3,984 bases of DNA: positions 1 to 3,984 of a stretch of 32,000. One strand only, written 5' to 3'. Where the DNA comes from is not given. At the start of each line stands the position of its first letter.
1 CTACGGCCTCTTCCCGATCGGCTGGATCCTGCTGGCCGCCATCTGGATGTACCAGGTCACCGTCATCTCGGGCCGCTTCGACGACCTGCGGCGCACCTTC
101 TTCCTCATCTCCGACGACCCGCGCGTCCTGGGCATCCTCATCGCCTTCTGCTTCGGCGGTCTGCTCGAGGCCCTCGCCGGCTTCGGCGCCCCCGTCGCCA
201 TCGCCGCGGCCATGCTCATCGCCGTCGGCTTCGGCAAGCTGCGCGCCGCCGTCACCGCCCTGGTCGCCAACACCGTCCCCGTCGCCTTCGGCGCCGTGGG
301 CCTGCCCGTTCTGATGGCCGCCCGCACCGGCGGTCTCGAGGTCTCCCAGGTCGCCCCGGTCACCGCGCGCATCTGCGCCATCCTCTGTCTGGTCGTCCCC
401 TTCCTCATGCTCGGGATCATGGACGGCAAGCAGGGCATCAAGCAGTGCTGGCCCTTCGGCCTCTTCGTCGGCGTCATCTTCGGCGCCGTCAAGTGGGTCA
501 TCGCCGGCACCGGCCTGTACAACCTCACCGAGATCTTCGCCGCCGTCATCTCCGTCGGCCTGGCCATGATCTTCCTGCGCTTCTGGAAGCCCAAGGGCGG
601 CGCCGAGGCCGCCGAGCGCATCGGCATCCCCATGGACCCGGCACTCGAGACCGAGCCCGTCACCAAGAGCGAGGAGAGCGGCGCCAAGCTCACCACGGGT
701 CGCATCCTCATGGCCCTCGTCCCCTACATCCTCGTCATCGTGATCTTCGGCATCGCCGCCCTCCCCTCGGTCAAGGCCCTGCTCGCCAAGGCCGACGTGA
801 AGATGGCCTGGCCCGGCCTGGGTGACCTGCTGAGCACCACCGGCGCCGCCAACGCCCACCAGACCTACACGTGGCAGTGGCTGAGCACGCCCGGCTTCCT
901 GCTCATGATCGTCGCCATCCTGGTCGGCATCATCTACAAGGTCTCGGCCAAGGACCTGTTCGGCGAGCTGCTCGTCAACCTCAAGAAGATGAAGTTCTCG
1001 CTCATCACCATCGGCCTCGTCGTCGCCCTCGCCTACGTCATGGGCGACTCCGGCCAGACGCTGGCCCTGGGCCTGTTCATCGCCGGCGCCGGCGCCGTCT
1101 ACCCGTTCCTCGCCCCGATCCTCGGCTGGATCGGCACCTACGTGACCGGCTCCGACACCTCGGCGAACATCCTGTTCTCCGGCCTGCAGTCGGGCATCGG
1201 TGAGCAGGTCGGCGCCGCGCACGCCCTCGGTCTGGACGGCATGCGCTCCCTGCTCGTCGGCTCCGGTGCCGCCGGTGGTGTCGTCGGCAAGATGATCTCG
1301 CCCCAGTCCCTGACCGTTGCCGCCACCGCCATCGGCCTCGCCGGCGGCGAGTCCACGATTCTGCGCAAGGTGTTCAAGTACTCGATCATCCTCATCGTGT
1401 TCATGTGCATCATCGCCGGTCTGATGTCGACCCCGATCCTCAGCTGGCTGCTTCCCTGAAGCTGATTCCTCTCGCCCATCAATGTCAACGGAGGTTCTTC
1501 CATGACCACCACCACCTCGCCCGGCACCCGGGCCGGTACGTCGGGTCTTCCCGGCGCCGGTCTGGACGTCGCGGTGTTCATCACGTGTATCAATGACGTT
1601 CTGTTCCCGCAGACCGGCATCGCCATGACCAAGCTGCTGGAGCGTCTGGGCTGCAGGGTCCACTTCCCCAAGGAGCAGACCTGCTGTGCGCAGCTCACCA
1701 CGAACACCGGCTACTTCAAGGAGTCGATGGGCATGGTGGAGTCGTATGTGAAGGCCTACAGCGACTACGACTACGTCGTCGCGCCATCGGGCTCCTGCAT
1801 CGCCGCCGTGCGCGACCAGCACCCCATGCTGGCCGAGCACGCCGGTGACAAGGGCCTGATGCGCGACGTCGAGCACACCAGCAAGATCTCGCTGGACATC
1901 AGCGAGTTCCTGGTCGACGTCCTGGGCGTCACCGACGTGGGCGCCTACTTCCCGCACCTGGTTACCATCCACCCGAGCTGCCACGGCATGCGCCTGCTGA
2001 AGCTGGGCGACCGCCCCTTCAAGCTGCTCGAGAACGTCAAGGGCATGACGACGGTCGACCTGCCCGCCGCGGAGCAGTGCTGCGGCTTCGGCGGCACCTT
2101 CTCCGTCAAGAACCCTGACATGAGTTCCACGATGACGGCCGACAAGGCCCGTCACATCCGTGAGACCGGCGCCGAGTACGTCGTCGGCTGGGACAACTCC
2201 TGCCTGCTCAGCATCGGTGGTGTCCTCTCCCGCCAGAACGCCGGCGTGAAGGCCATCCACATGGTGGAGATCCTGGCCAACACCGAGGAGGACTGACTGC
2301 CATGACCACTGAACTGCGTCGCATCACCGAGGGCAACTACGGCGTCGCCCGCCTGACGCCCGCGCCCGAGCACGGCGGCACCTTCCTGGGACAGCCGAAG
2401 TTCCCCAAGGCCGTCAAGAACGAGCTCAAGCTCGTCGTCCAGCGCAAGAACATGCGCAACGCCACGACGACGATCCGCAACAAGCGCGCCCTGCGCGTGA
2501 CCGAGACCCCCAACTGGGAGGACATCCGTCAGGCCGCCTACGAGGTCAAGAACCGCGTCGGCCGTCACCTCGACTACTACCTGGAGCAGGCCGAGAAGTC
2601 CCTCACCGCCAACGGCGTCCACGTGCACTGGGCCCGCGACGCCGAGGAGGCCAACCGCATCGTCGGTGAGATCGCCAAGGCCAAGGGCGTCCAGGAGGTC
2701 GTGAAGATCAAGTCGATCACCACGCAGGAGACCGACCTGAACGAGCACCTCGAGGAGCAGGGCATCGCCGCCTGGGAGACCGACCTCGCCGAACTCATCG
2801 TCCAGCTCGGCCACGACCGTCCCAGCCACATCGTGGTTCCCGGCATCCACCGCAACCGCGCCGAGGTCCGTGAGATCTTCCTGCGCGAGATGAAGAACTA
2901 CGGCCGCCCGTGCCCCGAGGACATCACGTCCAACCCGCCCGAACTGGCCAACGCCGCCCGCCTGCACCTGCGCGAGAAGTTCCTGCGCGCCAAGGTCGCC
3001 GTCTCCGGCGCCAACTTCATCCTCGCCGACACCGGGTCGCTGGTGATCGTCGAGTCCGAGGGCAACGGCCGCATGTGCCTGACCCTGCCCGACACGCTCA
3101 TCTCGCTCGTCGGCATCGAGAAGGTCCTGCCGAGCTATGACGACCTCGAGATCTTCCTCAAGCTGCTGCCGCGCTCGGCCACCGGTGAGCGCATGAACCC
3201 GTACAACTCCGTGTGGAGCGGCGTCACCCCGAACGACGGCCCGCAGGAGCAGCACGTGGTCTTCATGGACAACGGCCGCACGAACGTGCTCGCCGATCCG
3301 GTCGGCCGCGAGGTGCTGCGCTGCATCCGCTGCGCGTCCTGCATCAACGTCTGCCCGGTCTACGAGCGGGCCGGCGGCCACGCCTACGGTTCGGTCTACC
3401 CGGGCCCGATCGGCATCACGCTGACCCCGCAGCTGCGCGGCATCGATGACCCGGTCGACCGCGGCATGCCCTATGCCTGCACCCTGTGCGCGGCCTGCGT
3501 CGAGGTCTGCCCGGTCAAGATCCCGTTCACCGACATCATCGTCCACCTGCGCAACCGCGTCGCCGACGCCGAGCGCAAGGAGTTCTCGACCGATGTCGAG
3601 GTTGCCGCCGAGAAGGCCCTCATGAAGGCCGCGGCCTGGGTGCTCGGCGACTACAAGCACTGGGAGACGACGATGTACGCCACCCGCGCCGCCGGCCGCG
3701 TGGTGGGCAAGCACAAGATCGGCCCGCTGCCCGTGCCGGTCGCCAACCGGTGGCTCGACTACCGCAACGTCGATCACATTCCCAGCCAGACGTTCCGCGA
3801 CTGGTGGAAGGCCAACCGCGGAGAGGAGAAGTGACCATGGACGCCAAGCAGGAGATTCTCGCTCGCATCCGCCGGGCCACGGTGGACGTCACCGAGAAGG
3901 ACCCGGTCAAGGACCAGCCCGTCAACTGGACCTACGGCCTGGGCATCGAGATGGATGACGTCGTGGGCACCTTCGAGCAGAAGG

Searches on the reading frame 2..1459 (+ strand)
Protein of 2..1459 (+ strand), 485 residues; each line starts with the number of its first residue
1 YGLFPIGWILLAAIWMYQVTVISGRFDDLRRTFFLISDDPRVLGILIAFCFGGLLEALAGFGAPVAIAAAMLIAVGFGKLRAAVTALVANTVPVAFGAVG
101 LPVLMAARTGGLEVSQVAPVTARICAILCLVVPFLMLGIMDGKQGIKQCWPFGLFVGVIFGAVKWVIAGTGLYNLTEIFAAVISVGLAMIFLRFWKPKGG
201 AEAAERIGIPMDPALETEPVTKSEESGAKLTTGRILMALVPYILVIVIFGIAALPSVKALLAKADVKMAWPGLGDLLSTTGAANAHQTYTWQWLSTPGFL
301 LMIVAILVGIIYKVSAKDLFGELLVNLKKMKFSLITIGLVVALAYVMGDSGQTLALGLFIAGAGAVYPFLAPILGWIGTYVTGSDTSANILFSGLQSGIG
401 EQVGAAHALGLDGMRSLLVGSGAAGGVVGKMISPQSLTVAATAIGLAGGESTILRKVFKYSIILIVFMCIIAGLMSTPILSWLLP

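Call 11: search_protein_families(library=pfam, proteins=[window:2-1459:+], max_evalue=0.0001)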
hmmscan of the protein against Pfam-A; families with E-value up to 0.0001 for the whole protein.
window:2-1459:+ (485 aa): 1 family
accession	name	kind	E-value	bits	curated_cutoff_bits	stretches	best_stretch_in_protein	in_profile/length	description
PF02652.20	Lactate_perm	-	1.3e-109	367.7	27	1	1-474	60-521/522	L-lactate permease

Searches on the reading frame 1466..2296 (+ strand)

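Call 11: search_protein_families(library=pfam, proteins=[window:1466-2296:+], max_evalue=0.0001)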
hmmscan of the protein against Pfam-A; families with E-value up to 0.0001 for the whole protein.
window:1466-2296:+ (276 aa): 1 family
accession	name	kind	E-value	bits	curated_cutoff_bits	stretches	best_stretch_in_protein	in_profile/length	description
PF02754.22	CCG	-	4.7e-31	107.2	20.6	2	166-250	1-84/85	Cysteine-rich domain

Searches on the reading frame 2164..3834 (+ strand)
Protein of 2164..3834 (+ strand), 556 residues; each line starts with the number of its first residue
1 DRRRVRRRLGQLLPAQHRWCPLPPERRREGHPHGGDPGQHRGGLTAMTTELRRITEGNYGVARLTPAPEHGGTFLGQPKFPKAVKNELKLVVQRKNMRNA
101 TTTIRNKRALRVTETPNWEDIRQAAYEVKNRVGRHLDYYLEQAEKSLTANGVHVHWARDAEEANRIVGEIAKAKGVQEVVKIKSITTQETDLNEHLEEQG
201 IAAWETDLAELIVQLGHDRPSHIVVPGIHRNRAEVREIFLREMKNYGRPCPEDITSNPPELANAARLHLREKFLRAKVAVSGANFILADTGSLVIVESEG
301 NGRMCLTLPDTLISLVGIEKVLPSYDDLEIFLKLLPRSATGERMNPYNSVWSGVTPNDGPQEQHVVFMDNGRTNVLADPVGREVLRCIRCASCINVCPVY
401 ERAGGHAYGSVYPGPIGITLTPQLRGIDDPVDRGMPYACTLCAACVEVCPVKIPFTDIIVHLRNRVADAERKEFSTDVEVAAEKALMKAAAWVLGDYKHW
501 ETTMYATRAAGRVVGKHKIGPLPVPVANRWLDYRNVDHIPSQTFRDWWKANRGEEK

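Call 11: search_protein_families(library=pfam, proteins=[window:2164-3834:+], max_evalue=0.0001)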
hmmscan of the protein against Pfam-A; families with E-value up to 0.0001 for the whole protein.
window:2164-3834:+ (556 aa): 10 families
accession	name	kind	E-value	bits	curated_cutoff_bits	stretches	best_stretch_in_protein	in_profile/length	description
PF02589.21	LUD_dom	-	1.7e-40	139.3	22.6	1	140-354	1-164/189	LUD domain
PF13183.11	Fer4_8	-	1.3e-13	51.7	27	1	383-453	1-68/68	4Fe-4S dicluster domain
PF13237.11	Fer4_10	-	2.4e-07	31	25.5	1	385-450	7-53/53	4Fe-4S dicluster domain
PF13534.11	Fer4_17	-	8.4e-06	26.7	22.2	1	386-453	1-60/61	4Fe-4S dicluster domain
PF00037.32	Fer4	-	1.1e-05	25.5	21.1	0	438-452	7-21/24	4Fe-4S binding domain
PF12838.12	Fer4_7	-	2e-05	25.4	27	1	386-453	1-52/52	4Fe-4S dicluster domain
PF13187.11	Fer4_9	-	2e-05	25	27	0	386-452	1-50/52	4Fe-4S dicluster domain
PF12800.12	Fer4_4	-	5.5e-05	23.6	24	0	386-400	3-17/17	4Fe-4S binding domain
PF13484.11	Fer4_16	-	7.9e-05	23.8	30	0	386-451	1-65/66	4Fe-4S double cluster binding domain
PF12797.12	Fer4_2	-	9.2e-05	22.6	24.5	0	385-399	8-22/22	4Fe-4S binding domain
